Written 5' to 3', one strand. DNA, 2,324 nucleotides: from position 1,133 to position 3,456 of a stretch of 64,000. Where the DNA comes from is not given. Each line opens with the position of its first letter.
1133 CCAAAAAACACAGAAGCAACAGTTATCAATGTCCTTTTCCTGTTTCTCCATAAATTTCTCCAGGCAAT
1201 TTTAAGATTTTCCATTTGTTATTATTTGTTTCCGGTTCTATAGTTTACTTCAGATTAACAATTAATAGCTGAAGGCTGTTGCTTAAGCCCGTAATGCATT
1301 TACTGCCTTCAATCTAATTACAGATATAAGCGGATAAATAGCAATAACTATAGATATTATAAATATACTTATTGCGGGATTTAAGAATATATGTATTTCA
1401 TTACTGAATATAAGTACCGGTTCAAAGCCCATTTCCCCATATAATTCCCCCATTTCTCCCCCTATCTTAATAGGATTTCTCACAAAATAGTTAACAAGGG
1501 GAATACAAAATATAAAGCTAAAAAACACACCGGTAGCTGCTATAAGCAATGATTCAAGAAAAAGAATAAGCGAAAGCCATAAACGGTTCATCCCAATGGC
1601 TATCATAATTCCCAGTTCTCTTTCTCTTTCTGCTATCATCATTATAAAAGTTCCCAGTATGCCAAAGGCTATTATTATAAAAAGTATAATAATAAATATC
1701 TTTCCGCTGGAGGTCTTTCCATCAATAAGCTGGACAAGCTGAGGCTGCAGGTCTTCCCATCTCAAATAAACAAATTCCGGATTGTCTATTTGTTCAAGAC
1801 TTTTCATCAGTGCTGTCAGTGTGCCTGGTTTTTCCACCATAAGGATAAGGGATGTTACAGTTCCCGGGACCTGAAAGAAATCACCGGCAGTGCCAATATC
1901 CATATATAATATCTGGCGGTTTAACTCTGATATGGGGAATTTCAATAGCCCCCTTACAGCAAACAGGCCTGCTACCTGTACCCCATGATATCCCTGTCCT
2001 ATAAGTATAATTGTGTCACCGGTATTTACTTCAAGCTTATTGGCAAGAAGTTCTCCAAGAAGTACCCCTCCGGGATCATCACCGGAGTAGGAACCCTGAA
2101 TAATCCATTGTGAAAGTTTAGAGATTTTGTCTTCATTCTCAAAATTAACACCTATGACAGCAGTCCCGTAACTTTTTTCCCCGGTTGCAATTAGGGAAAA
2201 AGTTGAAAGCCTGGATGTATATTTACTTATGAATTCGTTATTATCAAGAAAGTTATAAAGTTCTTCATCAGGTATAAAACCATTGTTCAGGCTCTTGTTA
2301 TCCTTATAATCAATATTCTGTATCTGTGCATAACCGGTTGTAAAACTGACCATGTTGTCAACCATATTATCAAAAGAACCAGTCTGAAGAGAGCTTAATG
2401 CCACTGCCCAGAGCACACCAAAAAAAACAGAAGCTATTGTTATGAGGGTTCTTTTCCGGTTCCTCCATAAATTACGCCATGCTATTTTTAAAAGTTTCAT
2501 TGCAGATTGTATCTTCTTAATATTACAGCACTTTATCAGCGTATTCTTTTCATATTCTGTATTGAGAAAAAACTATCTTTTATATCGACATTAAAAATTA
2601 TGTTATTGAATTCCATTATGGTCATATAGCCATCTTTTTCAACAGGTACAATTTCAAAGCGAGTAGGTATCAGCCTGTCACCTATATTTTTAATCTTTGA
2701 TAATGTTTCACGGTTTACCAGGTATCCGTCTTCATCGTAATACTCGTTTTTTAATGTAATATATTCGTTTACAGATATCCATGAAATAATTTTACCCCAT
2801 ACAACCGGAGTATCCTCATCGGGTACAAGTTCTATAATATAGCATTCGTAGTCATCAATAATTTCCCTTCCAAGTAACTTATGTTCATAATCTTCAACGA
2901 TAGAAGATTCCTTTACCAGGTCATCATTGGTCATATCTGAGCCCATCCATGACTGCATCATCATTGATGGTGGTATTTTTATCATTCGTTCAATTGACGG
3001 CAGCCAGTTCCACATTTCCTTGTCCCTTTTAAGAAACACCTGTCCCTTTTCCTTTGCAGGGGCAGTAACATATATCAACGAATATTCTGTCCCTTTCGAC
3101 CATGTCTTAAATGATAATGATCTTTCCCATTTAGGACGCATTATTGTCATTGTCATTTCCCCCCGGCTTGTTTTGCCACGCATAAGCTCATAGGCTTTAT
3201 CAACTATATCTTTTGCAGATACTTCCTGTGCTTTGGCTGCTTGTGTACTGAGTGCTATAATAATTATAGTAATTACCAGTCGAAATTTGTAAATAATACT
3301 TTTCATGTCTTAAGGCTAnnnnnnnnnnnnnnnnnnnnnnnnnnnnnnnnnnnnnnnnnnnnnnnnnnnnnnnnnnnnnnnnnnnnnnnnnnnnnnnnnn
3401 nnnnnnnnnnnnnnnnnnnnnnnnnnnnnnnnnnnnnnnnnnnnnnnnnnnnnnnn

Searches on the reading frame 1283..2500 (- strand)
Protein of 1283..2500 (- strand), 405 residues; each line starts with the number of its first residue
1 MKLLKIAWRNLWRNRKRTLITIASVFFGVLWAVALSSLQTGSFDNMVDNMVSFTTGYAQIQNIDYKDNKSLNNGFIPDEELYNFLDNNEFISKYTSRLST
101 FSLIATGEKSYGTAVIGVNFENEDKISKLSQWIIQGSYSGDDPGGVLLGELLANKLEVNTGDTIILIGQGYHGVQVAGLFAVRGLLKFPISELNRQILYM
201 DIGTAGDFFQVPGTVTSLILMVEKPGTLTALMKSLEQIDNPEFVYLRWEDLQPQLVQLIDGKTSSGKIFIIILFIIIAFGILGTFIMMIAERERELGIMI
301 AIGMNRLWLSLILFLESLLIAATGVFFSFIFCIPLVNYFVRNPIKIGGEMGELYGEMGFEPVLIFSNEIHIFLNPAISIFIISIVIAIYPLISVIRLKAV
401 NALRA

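Call 4: search_protein_families(library=pfam, proteins=[window:1283-2500:-], max_evalue=1)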
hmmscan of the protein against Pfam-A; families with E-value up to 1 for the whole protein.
window:1283-2500:- (405 aa): 2 families
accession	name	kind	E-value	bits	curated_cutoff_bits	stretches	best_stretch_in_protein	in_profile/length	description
PF12704.14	MacB_PCD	-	2.7e-11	44.6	27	1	18-237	1-206/207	MacB-like periplasmic core domain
PF02687.27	FtsX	-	4.4e-09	36.9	25.5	1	268-393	2-107/120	FtsX-like permease C-terminal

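Call 52: search_protein_families(library=ncbifam, proteins=[window:1283-2500:-], max_evalue=0.01)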
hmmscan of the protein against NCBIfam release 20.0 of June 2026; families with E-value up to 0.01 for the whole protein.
window:1283-2500:- (405 aa): 7 families
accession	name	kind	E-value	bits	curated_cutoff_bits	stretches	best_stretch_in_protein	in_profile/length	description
TIGR02212.1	lolCE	equivalog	2.8e-26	92.4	362.45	1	17-404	20-409/411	lipoprotein-releasing ABC transporter permease subunit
TIGR02213.1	lolE_release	exception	9.6e-12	44.5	540.35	1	85-333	82-336/411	lipoprotein-releasing ABC transporter permease subunit LolE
NF008357.0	PRK11146.1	exception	2.4e-11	43.1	439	1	44-332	52-338/414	lipoprotein-releasing ABC transporter permease subunit LolE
NF008076.0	PRK10814.1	exception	6e-09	35.4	473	1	27-317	36-318/399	lipoprotein-releasing ABC transporter permease subunit LolC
NF038347.1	FtsX_Gpos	exception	0.001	18.5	225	1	222-333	128-238/296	permease-like cell division protein FtsX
TIGR01185.1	devC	equivalog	0.0022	17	290.35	0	267-335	265-330/380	ABC transporter permease DevC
TIGR03434.1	ADOP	subfamily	0.0069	14.5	622.3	1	276-333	691-748/803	ADOP family duplicated permease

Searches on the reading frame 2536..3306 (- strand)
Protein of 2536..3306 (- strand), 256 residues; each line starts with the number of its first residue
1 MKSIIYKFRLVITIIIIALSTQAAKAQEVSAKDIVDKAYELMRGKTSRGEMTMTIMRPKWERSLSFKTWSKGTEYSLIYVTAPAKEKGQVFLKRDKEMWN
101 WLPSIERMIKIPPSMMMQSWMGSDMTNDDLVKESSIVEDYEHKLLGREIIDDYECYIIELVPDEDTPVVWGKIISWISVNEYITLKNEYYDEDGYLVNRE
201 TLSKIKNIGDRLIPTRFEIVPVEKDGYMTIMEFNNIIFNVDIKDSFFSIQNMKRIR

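Call 4: search_protein_families(library=pfam, proteins=[window:2536-3306:-], max_evalue=1)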
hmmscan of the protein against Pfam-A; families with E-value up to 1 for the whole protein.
window:2536-3306:- (256 aa): 4 families
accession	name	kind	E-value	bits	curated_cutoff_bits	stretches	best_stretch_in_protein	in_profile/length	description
PF17131.11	LolA_like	-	7e-56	189.2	30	1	72-254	1-184/184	Outer membrane lipoprotein-sorting protein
PF07044.18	DUF1329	-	0.012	15.4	23.1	1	43-148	108-225/368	Protein of unknown function (DUF1329)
PF21291.3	CYNS_N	-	0.018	15.4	27.1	1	48-82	1-35/69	Cyanate hydratase, N-terminal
PF03888.20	MucB_RseB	-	0.018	15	22.3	1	132-204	93-162/178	MucB/RseB N-terminal domain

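Call 52: search_protein_families(library=ncbifam, proteins=[window:2536-3306:-], max_evalue=0.01)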
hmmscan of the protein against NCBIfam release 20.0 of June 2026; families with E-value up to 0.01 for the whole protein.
window:2536-3306:- (256 aa): 0 families
